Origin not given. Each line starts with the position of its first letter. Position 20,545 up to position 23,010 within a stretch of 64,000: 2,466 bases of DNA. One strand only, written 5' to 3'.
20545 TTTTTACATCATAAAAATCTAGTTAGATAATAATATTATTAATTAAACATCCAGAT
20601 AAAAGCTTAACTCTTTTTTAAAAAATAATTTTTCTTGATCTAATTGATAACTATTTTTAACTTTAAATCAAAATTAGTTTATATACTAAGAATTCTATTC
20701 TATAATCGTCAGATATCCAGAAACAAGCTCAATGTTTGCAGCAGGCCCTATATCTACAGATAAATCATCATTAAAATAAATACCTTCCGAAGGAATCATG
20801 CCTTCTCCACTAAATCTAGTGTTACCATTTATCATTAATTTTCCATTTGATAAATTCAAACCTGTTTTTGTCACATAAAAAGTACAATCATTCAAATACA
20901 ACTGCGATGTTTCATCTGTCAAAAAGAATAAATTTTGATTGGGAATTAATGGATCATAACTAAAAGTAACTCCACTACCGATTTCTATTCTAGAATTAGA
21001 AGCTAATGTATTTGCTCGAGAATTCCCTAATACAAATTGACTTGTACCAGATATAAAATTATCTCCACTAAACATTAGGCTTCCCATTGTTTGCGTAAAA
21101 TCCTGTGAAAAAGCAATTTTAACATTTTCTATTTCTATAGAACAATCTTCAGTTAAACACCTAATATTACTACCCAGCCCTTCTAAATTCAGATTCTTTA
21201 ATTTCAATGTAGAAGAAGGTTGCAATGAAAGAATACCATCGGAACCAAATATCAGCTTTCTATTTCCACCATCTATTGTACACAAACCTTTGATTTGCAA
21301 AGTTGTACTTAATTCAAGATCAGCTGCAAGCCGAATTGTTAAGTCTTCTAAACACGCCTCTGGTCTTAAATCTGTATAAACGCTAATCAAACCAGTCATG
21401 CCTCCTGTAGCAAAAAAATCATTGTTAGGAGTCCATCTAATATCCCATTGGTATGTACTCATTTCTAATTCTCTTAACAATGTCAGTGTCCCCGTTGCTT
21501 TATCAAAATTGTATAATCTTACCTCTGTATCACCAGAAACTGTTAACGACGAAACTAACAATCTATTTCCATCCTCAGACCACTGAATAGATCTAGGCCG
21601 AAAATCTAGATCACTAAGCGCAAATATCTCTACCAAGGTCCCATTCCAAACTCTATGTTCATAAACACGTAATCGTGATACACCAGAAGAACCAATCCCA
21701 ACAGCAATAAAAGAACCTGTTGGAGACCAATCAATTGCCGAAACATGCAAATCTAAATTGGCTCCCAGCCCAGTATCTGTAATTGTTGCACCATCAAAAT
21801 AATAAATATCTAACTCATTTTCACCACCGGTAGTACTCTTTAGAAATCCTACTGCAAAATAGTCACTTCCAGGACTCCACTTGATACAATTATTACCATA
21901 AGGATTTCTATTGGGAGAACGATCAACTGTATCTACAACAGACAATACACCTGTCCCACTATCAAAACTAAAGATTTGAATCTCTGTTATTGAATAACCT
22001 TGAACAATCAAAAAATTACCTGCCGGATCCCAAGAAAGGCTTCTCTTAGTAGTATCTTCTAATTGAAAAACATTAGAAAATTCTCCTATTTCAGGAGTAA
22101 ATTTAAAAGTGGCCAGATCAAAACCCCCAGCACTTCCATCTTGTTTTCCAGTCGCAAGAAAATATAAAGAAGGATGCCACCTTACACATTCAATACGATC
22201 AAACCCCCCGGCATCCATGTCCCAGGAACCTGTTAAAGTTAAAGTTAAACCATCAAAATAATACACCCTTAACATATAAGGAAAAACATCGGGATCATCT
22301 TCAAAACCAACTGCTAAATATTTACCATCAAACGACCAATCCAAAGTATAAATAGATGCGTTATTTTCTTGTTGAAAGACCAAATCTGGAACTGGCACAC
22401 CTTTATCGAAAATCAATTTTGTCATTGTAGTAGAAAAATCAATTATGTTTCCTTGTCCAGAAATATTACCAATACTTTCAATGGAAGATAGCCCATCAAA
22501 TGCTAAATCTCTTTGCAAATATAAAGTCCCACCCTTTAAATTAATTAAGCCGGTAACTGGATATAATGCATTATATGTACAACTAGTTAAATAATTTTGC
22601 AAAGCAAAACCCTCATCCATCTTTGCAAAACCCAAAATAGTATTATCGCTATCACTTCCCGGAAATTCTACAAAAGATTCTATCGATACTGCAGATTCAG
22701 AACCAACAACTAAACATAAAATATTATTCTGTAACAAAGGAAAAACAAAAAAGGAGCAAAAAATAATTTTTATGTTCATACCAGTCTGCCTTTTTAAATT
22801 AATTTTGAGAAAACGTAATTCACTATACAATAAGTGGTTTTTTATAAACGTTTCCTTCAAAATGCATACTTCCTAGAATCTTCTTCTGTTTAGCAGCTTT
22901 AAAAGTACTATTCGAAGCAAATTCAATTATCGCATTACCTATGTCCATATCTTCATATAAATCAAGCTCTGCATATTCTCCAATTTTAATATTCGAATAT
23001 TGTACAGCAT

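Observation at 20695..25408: Module shuffling among the beta-helix-like paralogs (A, B, C modules)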

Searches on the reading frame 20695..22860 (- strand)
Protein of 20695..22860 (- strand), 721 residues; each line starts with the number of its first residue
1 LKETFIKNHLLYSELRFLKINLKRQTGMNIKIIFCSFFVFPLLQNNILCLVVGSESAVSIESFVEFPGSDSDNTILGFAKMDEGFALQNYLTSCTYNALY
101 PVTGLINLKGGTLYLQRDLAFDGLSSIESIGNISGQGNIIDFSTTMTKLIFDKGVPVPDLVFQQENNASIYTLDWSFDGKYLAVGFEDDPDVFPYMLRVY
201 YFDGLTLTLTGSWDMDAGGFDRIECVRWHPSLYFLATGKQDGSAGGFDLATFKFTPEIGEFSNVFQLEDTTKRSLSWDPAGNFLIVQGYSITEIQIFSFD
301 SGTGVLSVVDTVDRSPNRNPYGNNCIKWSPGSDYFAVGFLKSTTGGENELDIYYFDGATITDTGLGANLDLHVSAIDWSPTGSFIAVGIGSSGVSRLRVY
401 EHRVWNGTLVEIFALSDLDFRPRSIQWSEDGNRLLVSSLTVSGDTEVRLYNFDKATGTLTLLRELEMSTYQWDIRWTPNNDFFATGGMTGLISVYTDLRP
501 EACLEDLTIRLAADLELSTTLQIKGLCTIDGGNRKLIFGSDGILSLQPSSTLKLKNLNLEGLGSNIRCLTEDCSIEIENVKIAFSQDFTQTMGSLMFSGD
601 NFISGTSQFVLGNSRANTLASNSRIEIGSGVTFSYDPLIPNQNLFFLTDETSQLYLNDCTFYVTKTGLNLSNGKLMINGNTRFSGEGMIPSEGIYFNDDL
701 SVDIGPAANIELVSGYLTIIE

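Call 4: search_protein_families(library=pfam, proteins=[window:20695-22860:-], max_evalue=1)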
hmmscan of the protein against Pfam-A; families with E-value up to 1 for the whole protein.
window:20695-22860:- (721 aa): 17 families
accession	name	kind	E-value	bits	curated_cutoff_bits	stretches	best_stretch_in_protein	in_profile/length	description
PF12894.13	ANAPC4_WD40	-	1.4e-16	61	22.9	4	377-455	2-70/91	Anaphase-promoting complex subunit 4 WD40 domain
PF25174.1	Beta-prop_THOC3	-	1.1e-15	57.8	305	2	168-388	3-189/272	THOC3 beta-propeller domain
PF00400.38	WD40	-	1.3e-15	57.6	27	3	167-188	11-32/39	WD domain, G-beta repeat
PF23414.1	Beta-prop_EML_2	-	4.1e-12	46.5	90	3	228-387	6-141/266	Echinoderm microtubule-associated protein second beta-propeller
PF24807.1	WD40_CDC20-Fz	-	7.8e-10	39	200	2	369-496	50-163/292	CDC20/Fizzy WD40 domain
PF10282.15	Lactonase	-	7.5e-08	32.4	21.7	2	371-464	244-332/344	Lactonase, 7-bladed beta-propeller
PF23383.1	Beta-prop_IFT140_1st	-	1.5e-07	30.9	27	1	323-435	17-118/406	IFT140 first beta-propeller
PF08662.17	eIF2A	-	2e-07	31.6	20.5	1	259-386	48-159/194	Eukaryotic translation initiation factor eIF2A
PF24814.1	WD40_Prp19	-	2.5e-07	30.5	320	2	233-307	190-255/281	Prp19 WD40 domain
PF04762.18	Beta-prop_ELP1_1st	-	1.4e-06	27.9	26.8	1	323-451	212-331/359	ELP1 first N-terminal beta-propeller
PF24817.1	WD40_WDHD1_1st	-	1.5e-06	28.1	109.9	0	222-338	130-240/291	WDHD1 first WD40 domain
PF23389.1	Beta-prop_WDR19_1st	-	2.6e-06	27.1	27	0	377-496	4-109/325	WDR19 first beta-propeller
PF24797.1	Beta-prop_WDR35_TULP_N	-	0.0028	17.3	80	0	223-282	256-316/332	WDR35/TULP4 N-terminal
PF24796.1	WDR55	-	0.0039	16.7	200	1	369-504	6-130/296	WDR55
PF13229.12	Beta_helix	-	0.0062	16.6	25.9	1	543-694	3-142/158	Right handed beta helix region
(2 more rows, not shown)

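Call 9: search_protein_families(library=ncbifam, proteins=[window:20695-22860:-], max_evalue=1)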
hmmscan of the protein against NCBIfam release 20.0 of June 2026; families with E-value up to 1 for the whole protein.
window:20695-22860:- (721 aa): 1 family
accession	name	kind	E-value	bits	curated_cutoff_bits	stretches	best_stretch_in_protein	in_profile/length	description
NF008258.1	PRK11028.1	equivalog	0.27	10.3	370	0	266-309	271-314/330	6-phosphogluconolactonase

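Call 75: search_protein_families(library=phrogs, proteins=[window:20695-22779:-], max_evalue=0.01)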
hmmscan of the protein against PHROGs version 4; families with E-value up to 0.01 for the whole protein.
window:20695-22779:- (694 aa): 0 families
